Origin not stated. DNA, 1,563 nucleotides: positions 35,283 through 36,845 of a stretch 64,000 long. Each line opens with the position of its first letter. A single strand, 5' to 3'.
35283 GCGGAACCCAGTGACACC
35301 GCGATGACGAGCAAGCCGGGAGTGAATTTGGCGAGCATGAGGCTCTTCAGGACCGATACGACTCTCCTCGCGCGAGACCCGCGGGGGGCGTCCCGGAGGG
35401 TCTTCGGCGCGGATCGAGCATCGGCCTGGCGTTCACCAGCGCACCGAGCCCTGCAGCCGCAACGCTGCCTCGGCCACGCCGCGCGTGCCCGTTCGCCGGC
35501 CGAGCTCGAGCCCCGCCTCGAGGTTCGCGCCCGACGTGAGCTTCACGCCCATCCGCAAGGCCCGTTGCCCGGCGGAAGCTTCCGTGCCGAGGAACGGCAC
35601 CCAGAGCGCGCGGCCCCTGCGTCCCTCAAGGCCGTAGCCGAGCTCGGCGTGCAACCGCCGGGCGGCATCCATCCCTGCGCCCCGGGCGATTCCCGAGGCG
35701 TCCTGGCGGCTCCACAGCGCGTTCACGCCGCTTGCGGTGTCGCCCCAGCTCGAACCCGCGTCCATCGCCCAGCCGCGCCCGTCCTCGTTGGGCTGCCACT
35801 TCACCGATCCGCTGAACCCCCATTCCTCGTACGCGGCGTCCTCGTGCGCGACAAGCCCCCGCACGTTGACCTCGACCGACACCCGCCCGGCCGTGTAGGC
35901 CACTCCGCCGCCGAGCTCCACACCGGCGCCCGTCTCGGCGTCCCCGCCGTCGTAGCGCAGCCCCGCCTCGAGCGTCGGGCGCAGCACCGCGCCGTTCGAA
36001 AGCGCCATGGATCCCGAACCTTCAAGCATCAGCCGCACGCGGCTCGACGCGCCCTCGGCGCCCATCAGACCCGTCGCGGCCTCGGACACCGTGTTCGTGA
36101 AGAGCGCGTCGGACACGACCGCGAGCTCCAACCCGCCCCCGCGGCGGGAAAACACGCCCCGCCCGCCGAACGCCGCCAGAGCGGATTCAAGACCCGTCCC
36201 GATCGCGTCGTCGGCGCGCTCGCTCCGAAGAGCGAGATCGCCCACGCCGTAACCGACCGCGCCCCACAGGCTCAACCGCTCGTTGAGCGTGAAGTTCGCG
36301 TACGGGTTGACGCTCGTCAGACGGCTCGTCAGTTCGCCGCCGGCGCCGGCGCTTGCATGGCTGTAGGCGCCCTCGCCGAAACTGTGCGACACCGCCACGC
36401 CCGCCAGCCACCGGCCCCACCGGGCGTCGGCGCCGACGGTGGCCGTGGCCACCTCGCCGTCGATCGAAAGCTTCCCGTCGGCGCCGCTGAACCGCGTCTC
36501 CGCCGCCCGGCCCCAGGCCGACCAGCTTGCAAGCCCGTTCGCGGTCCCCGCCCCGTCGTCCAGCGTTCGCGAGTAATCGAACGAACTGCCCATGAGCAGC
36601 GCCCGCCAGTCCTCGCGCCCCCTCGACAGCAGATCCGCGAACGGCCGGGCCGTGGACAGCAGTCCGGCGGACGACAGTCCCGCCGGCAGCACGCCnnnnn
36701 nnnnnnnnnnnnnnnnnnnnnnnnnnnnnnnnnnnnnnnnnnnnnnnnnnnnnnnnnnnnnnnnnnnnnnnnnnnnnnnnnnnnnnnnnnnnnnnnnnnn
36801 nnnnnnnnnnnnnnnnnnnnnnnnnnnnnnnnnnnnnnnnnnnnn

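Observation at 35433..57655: A 22.2-kb gene that becomes one 7,391-codon autotransporter adhesin if 50 nt are removed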

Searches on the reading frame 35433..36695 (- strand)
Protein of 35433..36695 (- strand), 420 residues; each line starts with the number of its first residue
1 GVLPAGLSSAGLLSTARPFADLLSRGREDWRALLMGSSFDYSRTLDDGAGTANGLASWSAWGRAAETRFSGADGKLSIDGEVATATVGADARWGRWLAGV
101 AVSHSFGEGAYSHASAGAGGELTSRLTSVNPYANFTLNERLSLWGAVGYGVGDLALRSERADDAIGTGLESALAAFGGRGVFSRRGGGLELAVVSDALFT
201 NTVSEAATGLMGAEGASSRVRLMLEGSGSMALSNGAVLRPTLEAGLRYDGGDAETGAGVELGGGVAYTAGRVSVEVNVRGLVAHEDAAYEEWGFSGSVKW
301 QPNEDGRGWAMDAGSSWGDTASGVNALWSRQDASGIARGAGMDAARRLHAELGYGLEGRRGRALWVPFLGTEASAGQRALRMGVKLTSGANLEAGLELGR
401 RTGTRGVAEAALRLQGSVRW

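Call 16: find_homologous_proteins(query=window:35433-36695:-, max_evalue=0.00001)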
Query window:35433-36695:- (420 aa): 397 proteins with E <= 0.00001 among 8000 candidates; the best 120 are listed.
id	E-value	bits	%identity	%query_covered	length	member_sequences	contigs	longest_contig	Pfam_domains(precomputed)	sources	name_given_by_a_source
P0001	6.2e-234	795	89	100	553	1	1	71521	-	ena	-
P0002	8.5e-233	791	89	100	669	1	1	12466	PF03160.21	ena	-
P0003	2.5e-215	733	83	99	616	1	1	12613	-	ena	-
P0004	3.3e-146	506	64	92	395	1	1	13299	-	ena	-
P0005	3.8e-139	482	62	92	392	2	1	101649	-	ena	-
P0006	1.0e-137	478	61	92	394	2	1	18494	-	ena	-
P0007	1.9e-134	467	61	92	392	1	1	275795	-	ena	-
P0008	2.0e-134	467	60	93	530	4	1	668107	-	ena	-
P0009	1.2e-133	464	59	95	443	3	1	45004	-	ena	-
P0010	1.7e-133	464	78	68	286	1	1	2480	-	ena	-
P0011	7.5e-133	462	57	95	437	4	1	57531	-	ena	-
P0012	8.7e-133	462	60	92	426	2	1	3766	-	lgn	-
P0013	1.1e-132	461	58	95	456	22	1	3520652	-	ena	-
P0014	2.9e-132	460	58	99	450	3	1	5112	-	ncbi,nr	ncbi:MAG: hypothetical protein OXJ56_10305, partial [Rhodospirillaceae bacterium]|nr:hypothetical pr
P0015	3.0e-132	460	58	95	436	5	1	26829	-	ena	-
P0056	2.9e-107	377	53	93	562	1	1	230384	PF03797.26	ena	-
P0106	1.5e-75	273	45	93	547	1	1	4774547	PF03797.26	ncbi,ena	-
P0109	2.4e-75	272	43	96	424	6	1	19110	PF13505.13,PF03797.26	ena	-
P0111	2.5e-75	272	43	85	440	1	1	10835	PF13505.13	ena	-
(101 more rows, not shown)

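Call 17: find_encoding_contigs(protein=P0001, flank=10000, max_places=4)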
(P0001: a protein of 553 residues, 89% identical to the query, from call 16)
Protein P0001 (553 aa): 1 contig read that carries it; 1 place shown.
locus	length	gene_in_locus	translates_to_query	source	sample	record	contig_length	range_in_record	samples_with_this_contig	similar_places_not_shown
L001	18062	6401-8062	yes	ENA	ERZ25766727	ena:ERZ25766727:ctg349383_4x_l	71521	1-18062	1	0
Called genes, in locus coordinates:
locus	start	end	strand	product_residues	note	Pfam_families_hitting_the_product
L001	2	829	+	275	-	?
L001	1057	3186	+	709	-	PF06468:Spond_N, PF16709:SCAB-Ig (faint), PF23197:IG_AIR9 (faint), PF00028:Cadherin (weak)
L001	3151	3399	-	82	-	-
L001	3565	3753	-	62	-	-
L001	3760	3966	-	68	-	-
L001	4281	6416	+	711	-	PF03160:Calx-beta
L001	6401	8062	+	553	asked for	-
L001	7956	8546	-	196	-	PF13356:Arm-DNA-bind_3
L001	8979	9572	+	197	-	-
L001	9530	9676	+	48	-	-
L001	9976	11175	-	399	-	PF13356:Arm-DNA-bind_3, PF00589:Phage_integrase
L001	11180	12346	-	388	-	PF13356:Arm-DNA-bind_3, PF00589:Phage_integrase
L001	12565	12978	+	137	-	PF01850:PIN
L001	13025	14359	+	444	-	PF19649:DUF6152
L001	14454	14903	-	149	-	PF13474:SnoaL_3 (weak), PF12680:SnoaL_2, PF14534:DUF4440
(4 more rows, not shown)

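Call 18: find_encoding_contigs(protein=P0002, flank=10000, max_places=4)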
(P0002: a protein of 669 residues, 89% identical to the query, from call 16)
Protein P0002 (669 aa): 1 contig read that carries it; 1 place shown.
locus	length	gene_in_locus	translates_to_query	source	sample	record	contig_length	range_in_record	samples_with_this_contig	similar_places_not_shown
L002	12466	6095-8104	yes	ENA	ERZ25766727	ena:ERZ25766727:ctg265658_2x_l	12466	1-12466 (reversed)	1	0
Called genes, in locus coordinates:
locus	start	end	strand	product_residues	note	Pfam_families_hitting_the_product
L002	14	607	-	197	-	-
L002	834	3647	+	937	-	PF17963:Big_9 (faint), PF01108:Tissue_fac (faint), PF25059:FN3_DSCAM-DSCAML_C (faint), PF25788:Ig_Rha78A_N (faint), PF00041:fn3, PF00028:Cadherin (weak), PF00041:fn3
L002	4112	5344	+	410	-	-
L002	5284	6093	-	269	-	-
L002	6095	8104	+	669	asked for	PF03160:Calx-beta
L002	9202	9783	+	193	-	-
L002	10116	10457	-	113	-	PF00589:Phage_integrase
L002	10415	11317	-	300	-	PF13356:Arm-DNA-bind_3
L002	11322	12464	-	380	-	?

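Call 19: find_encoding_contigs(protein=P0003, flank=10000, max_places=4)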
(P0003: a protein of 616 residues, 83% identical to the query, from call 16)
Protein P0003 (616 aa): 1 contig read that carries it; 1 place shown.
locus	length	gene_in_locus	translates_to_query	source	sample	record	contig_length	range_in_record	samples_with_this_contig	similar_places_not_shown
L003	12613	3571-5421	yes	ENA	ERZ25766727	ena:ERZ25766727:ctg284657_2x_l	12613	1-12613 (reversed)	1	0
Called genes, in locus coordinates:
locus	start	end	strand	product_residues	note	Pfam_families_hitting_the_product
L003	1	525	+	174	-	?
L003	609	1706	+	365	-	PF03160:Calx-beta (faint), PF00041:fn3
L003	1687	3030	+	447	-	PF03160:Calx-beta (faint)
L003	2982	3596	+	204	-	-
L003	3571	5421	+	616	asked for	-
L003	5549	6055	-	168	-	-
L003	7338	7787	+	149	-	-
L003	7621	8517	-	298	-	-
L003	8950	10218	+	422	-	PF12733:Cadherin-like, PF13753:SWM_repeat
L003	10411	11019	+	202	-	PF13205:Big_5 (weak), PF13753:SWM_repeat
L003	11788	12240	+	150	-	PF13205:Big_5 (weak), PF13753:SWM_repeat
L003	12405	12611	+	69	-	?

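Call 24: search_solved_structures(query=window:35433-36695:-, max_evalue=10, show_alignments=2)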
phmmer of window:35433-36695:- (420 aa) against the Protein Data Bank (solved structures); distinct sequences matched with E-value up to 10: 6.
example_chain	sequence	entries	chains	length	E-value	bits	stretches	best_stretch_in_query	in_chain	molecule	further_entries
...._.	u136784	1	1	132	0.02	17.3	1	111-162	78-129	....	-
1ltm_A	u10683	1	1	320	0.77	12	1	52-153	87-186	36 KDA SOLUBLE LYTIC TRANSGLYCOSYLASE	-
1d0k_A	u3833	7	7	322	0.78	12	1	52-153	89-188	35KD SOLUBLE LYTIC TRANSGLYCOSYLASE | LYTIC MUREIN TRANSGLYCOSYLASE B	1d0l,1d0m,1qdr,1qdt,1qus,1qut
4m4p_A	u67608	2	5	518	1.3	11.2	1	261-305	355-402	Ephrin type-A receptor 4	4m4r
4bk4_A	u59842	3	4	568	1.5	11.1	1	261-305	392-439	EPHRIN TYPE-A RECEPTOR 4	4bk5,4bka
4bkf_A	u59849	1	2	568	1.5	11.1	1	261-305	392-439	EPHRIN TYPE-A RECEPTOR 4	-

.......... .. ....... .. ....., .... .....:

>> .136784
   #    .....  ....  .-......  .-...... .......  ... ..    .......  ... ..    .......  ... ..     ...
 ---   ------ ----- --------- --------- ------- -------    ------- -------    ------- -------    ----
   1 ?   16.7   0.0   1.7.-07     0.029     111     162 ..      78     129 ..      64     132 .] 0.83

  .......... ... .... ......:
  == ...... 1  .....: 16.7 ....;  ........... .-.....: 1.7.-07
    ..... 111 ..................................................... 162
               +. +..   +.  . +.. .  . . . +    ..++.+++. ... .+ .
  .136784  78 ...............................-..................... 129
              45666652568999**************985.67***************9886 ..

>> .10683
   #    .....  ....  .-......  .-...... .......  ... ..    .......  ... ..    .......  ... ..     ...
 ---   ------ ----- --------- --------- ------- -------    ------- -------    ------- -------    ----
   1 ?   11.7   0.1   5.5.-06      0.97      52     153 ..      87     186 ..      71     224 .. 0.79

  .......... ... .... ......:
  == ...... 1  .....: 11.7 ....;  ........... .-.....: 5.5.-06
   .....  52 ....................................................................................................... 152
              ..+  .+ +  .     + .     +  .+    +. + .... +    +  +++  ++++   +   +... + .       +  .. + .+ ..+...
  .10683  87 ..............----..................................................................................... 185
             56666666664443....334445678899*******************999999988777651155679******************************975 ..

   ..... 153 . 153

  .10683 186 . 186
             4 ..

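Call 35: search_protein_families(library=pfam, alignment_id=A1, max_evalue=0.1)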
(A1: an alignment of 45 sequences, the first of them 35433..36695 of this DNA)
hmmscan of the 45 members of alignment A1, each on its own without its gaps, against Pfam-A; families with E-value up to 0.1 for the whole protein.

A. member 1, window:35433-36695:- (420 aa): 0 families

B. families by the number of members that match (of 45 scanned): 5 families
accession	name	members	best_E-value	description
PF13505.12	OMP_b-brl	12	2.9e-06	Outer membrane protein beta-barrel domain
PF03797.25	Autotransporter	4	1.7e-12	Autotransporter beta-domain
PF18565.7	Glyco_hydro2_C5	2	0.046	Glycoside hydrolase family 2 C-terminal domain 5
PF10604.15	Polyketide_cyc2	1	0.0059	Polyketide cyclase / dehydrase and lipid transport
PF11854.14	MtrB_PioB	1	0.06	Putative outer membrane beta-barrel porin, MtrB/PioB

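Call 37: predict_structure(alignment_id=A1)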
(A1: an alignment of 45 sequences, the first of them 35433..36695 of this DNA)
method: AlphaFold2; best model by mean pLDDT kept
length: 420 residues; sequences in the alignment: 45
mean_pLDDT: 81.3   pTM: 0.69
mean pLDDT of the five models: 81.3, 80.6, 77.5, 75.5, 74.4
residues with pLDDT >= 90: 173; 70-90: 168; 50-70: 27; < 50: 52
segments of 3 or more residues with pLDDT < 50: 1-26, 321-344
pLDDT, mean of each block of 10 residues (from residue 1): 36 44 51 71 64 71 82 88 90 92 94 87 95 91 92 93 91 90 81 88 80 84 92 96 93 86 95 91 82 87 88 79 45 40 66 92 93 86 92 91 81 83
secondary structure, 60 per line:
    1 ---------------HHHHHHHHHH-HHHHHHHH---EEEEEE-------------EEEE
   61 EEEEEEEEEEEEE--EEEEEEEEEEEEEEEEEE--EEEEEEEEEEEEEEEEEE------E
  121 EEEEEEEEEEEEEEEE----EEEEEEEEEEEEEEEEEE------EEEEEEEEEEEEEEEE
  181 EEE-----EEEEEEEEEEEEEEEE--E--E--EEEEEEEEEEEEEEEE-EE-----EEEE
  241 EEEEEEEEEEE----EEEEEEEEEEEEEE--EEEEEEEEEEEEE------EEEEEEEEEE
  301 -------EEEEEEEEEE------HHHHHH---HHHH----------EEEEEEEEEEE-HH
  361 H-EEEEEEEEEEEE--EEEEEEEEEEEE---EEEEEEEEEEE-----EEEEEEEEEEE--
elements in order: H16-25 H27-34 E38-43 E57-73 E76-93 E96-113 E120-136 E141-158 E165-183 E189-204 E213-228 E237-251 E256-269 E272-284 E291-300 E308-317 H324-329 H333-336 E347-357 E363-374 E377-388 E392-402 E408-418

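Call 39: fold_search(model_id=the predicted structure, library=pdb)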
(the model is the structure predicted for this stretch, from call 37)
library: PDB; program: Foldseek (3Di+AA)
matches with E <= 10: 729; with E <= 0.001: 50
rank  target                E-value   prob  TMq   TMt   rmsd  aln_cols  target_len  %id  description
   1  3qq2_B                1.0e-05  1.00  0.34  0.51   7.2       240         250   17  Crystal Structure of the Beta Domain of the Bordetella Autotransporter Brka (released 2011-04-13)
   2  1uyn                  1.7e-05  1.00  0.29  0.38  12.9       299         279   18  Translocator domain of autotransporter NalP from Neisseria meningitidis (released 2004-03-18)
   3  3qq2_C                2.8e-05  1.00  0.35  0.53   7.5       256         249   18  Crystal Structure of the Beta Domain of the Bordetella Autotransporter Brka (released 2011-04-13)
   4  6h7f_A                2.9e-05  1.00  0.40  0.28  14.9       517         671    9  Crystal structure of BauA, the Ferric preacinetobactin receptor from Acinetobacter baumannii in complex with Fe3+-Prea (released 2018-10-10)
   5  8s34_A                2.9e-05  1.00  0.37  0.26  18.0       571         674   11  Ferric-mycobactin receptor (FemA) in complex with aeruginic acid (released 2025-02-26)
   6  3qq2_A                3.2e-05  1.00  0.34  0.52   7.5       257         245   18  Crystal Structure of the Beta Domain of the Bordetella Autotransporter Brka (released 2011-04-13)
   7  9ex3_A                4.4e-05  1.00  0.37  0.26  18.6       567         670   11  Ferric-mycobactin receptor (FemA) in complex with dihydroaeruginoic acid (released 2025-02-26)
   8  6h7v_B                5.6e-05  1.00  0.43  0.30  12.4       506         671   10  Crystal structure of BauA, the Ferric preacinetobactin receptor from Acinetobacter baumannii (released 2018-10-10)
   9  6h7v_A                5.9e-05  1.00  0.41  0.29  15.4       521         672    9  Crystal structure of BauA, the Ferric preacinetobactin receptor from Acinetobacter baumannii (released 2018-10-10)
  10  5fok_A                6.5e-05  1.00  0.39  0.28  14.5       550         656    9  Crystal structure of the siderophore receptor PiuA from Pseudomonas aeruginosa (released 2016-05-11)
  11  2gsk_A                1.1e-04  1.00  0.45  0.34  10.7       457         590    9  Structure of the BtuB:TonB Complex (released 2006-06-13)
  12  5fok_B                1.1e-04  1.00  0.42  0.30  11.0       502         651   10  Crystal structure of the siderophore receptor PiuA from Pseudomonas aeruginosa (released 2016-05-11)
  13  9p1u_F                1.2e-04  1.00  0.34  0.32  13.1       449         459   10  beta-barrel assembly machine from Escherichia coli in an late state of LptD assembly (released 2026-03-11)
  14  1nqg                  1.5e-04  1.00  0.43  0.34  12.2       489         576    9  OUTER MEMBRANE COBALAMIN TRANSPORTER (BTUB) FROM E. COLI, WITH BOUND CALCIUM (released 2003-04-29)
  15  9h80_M                1.6e-04  1.00  0.24  0.26  17.8       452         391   16  Structure of the outer membrane exopolysaccharide transporter PelBC (released 2025-06-11)
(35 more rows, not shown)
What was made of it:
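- Closest known: Classical. Same: BrkA (3qq2) and NalP (1uyn) are the best Foldseek hits (call 39).
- Top Foldseek hits are the BrkA and NalP beta-domains (call 39).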
